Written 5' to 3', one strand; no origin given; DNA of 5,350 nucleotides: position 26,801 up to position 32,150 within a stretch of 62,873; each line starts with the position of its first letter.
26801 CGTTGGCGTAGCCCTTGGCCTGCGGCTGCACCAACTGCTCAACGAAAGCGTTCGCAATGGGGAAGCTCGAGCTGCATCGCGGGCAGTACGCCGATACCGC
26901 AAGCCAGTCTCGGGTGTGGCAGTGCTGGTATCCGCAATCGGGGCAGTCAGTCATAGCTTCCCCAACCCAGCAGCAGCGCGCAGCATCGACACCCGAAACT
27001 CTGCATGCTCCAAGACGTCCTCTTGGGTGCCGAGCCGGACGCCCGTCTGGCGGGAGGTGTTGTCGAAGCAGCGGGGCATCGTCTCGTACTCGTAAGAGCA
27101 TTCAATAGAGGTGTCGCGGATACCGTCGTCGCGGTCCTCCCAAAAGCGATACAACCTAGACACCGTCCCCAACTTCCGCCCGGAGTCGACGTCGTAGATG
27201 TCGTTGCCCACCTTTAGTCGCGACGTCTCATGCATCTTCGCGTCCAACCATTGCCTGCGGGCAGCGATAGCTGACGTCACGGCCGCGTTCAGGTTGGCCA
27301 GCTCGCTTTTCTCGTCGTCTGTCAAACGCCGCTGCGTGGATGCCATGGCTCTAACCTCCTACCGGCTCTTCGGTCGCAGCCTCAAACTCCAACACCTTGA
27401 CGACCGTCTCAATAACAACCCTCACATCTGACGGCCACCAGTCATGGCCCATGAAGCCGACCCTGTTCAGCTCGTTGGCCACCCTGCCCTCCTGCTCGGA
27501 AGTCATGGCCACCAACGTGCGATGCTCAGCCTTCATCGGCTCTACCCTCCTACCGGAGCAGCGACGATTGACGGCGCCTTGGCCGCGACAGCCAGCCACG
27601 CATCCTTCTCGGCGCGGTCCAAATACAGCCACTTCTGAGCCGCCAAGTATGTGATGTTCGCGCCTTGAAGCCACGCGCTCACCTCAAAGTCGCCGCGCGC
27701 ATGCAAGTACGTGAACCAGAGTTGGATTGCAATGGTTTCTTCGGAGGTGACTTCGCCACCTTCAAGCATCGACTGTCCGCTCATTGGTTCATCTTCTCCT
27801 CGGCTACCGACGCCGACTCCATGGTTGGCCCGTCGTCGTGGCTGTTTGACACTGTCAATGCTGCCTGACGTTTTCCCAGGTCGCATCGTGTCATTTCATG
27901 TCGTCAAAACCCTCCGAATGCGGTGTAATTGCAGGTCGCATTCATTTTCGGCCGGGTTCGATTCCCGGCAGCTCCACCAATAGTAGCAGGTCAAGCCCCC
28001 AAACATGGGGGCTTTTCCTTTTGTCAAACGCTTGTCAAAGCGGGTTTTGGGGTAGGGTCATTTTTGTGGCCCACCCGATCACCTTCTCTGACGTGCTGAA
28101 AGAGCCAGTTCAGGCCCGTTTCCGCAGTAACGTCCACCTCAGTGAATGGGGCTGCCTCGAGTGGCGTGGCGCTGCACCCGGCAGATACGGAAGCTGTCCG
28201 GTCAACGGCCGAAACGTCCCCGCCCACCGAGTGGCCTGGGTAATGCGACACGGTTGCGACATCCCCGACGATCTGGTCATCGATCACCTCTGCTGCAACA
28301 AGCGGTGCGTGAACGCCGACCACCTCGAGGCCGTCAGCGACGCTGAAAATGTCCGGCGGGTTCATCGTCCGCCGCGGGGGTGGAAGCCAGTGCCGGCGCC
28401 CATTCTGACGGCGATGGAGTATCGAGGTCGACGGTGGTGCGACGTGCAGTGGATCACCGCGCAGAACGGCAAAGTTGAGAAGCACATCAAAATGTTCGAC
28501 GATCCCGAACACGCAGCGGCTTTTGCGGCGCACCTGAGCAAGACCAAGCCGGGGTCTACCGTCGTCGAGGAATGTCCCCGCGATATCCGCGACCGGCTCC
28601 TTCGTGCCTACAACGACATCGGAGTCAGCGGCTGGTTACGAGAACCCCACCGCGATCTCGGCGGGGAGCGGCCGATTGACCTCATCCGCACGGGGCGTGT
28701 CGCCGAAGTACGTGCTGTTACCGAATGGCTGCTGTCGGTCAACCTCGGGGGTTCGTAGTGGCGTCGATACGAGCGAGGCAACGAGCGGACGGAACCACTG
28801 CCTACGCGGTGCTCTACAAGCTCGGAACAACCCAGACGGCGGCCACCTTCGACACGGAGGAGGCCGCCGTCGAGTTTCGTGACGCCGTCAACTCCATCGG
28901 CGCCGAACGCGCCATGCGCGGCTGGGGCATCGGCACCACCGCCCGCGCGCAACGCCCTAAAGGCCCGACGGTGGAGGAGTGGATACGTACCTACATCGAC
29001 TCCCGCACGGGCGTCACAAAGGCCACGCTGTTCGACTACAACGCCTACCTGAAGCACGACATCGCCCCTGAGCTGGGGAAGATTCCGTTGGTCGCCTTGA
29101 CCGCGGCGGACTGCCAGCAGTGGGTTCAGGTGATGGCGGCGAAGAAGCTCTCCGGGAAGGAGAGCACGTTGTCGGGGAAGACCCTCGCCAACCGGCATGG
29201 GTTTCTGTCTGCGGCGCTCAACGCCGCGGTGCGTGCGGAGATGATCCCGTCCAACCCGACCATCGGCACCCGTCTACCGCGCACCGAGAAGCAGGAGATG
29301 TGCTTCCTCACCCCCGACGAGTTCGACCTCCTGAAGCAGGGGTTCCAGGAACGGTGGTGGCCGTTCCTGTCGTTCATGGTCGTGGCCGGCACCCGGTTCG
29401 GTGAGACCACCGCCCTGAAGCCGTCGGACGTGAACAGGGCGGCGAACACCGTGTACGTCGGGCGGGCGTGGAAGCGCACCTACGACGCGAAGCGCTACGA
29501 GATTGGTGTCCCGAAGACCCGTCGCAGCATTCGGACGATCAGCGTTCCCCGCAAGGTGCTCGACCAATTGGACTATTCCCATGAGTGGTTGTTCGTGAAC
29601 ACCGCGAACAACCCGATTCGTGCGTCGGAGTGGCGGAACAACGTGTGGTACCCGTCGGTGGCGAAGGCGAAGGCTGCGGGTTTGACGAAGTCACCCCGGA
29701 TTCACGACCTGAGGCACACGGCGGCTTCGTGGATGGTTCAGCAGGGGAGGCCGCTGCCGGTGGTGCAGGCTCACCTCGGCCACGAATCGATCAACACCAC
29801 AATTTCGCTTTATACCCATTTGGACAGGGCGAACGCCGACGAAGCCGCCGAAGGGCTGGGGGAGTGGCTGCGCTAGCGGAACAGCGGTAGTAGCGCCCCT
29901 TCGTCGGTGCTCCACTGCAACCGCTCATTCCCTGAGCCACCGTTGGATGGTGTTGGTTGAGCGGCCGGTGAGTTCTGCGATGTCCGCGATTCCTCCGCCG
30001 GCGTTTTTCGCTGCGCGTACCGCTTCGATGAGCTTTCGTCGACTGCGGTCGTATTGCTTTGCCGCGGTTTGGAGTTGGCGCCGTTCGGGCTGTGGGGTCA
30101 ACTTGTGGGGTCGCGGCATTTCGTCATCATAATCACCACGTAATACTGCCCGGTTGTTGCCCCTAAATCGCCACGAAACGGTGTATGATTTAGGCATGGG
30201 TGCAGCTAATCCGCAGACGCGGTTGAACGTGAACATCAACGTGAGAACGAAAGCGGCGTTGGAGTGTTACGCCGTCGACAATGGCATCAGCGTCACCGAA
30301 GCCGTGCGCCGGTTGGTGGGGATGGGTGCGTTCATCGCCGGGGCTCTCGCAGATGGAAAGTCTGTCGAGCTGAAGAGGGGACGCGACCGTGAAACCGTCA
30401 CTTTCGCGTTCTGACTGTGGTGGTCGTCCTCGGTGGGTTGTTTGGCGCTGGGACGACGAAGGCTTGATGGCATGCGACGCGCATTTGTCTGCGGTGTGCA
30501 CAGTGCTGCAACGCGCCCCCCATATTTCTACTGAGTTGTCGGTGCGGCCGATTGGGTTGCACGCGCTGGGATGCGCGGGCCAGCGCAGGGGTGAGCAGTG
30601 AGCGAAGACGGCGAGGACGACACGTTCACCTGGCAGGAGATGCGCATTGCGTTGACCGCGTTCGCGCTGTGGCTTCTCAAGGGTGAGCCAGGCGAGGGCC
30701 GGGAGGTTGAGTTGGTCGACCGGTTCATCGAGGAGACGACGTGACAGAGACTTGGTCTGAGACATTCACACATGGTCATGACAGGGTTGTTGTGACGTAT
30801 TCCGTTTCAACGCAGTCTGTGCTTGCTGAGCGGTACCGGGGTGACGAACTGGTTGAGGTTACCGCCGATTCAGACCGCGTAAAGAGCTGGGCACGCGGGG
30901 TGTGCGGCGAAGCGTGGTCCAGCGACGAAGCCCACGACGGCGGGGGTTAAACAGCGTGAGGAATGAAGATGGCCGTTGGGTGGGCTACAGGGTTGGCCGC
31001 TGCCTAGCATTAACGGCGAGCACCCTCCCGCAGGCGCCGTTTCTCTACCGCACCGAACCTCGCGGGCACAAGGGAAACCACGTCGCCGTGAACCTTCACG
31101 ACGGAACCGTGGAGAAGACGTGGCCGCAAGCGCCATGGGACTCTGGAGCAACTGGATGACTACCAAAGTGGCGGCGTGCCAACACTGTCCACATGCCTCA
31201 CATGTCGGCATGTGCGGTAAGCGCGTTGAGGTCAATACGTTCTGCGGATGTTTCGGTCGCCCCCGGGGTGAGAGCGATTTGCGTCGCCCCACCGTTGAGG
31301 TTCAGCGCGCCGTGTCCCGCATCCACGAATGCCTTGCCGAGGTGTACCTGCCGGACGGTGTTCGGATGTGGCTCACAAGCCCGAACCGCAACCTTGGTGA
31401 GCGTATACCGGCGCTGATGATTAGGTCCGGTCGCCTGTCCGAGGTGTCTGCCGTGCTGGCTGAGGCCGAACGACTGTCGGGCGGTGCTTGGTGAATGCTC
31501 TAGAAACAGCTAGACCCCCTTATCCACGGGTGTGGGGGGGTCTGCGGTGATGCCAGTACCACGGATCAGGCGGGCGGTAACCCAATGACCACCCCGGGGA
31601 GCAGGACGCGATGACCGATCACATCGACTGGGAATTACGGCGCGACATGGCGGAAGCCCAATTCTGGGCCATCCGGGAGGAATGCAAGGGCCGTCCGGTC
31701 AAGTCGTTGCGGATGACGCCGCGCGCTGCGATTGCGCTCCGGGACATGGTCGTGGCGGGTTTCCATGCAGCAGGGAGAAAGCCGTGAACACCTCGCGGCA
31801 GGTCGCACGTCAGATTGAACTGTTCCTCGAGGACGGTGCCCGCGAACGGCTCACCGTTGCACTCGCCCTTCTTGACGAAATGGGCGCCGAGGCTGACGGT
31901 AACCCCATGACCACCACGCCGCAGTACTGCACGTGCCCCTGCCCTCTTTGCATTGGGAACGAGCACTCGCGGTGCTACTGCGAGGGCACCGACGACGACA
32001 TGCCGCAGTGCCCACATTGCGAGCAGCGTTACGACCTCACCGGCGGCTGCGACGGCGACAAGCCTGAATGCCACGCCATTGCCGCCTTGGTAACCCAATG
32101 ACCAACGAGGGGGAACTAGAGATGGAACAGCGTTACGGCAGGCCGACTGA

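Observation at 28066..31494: Two orphan MbcA/ParS-type antitoxin domains flanking the integrase, one fused to an HNH-AP2 nuclease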

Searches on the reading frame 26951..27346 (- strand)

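Call 84: search_protein_families(library=pfam, proteins=[window:26951-27346:-], max_evalue=0.1)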
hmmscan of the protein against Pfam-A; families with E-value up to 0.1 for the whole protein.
window:26951-27346:- (131 aa): 1 family
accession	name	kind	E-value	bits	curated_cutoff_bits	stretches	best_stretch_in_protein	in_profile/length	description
PF05239.21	PRC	-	0.057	13.9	21.2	0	46-65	10-28/78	PRC-barrel domain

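Call 101: search_protein_families(library=padloc, proteins=[window:26951-27346:-], max_evalue=0.01)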
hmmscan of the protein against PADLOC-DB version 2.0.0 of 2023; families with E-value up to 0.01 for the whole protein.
window:26951-27346:- (131 aa): 0 families

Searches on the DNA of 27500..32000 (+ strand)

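Call 4: search_dna_similar(query=window:27500-32000:+, collection=phages, mode=near, max_rows=25)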
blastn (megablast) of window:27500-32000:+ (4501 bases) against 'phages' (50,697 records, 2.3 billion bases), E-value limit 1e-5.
No match.

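Call 40: search_rna_families(source=window, start=27500, end=28150, threshold=evalue, max_evalue=1, show_alignments=2)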
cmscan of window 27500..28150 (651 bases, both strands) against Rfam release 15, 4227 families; matches with E-value up to 1: 3.
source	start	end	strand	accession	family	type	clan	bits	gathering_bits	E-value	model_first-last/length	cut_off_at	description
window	27952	28014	+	RF04321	tmRNA_permuted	Gene;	-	27.1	47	0.0014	36-93/213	no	permuted transfer-messenger RNA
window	27724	27979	+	RF00023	tmRNA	Gene;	CL00001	22.9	47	2.8e-07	1-374/374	no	transfer-messenger RNA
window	28031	28095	+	RF03361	mir-3136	Gene; miRNA;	-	18.6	86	0.68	1-78/78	no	mir-3136 microRNA precursor family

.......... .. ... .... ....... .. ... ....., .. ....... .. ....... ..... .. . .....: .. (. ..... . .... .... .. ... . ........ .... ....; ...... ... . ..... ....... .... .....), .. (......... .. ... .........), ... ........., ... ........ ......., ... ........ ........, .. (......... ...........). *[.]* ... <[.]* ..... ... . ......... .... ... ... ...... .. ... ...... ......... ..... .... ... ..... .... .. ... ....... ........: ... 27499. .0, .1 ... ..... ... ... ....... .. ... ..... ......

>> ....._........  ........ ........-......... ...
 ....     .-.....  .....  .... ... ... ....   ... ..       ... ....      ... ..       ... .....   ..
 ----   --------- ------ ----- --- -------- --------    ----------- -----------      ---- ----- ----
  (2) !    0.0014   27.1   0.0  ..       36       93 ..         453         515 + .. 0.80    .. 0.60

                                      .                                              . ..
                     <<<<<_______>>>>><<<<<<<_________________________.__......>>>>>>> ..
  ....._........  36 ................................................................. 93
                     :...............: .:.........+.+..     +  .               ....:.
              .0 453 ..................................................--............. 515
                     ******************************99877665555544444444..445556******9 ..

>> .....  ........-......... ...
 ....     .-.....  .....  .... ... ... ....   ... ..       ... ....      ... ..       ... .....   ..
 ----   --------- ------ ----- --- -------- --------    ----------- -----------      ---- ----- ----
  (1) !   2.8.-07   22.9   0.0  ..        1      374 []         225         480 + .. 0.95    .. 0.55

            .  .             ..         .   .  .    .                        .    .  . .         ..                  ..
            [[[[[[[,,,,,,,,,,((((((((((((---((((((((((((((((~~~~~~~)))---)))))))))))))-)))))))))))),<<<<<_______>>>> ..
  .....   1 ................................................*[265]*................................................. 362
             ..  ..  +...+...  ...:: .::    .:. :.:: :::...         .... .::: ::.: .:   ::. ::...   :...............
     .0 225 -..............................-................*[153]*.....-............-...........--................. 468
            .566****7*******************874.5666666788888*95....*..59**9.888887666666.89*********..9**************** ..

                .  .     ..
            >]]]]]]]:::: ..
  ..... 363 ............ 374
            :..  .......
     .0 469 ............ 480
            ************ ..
